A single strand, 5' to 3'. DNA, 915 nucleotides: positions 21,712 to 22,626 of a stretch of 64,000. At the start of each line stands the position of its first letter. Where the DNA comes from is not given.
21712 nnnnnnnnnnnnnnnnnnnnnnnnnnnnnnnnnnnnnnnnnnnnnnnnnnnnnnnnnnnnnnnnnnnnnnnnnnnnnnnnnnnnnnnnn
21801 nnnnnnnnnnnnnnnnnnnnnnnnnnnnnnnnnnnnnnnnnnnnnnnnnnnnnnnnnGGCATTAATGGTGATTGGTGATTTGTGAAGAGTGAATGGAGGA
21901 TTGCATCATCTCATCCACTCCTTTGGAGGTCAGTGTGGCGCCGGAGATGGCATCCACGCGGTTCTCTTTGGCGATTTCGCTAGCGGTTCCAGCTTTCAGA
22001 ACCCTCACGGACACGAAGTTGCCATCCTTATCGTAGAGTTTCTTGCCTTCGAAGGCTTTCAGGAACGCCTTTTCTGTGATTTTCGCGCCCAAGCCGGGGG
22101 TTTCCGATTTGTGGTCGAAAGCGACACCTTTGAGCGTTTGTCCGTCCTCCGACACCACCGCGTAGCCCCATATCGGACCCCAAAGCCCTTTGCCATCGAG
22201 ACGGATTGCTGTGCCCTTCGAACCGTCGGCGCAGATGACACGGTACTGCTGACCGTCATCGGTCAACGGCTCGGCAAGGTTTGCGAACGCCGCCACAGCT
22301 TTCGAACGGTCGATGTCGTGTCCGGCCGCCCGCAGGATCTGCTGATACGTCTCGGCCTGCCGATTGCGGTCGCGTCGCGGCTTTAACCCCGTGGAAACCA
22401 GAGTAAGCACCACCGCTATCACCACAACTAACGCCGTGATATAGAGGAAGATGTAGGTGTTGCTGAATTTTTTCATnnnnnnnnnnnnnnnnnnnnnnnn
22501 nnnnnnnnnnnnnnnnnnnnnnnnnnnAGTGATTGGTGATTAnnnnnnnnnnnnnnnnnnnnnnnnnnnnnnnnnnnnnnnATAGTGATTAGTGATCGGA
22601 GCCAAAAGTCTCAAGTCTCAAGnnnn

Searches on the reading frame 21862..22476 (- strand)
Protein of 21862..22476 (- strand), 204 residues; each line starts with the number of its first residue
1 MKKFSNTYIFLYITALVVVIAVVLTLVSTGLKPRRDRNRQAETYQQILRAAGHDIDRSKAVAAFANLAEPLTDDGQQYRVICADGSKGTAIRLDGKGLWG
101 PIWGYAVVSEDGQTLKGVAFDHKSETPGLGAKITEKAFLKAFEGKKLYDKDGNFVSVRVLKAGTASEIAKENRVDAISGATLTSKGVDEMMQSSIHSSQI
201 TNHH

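Call 84: search_protein_families(library=pfam, proteins=[window:21862-22476:-], max_evalue=0.001)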
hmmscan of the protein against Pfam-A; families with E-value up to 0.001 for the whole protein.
window:21862-22476:- (204 aa): 1 family
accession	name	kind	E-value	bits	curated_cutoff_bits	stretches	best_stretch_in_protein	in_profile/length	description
PF04205.19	FMN_bind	-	2.9e-18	66.7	22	1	97-194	1-75/77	FMN-binding domain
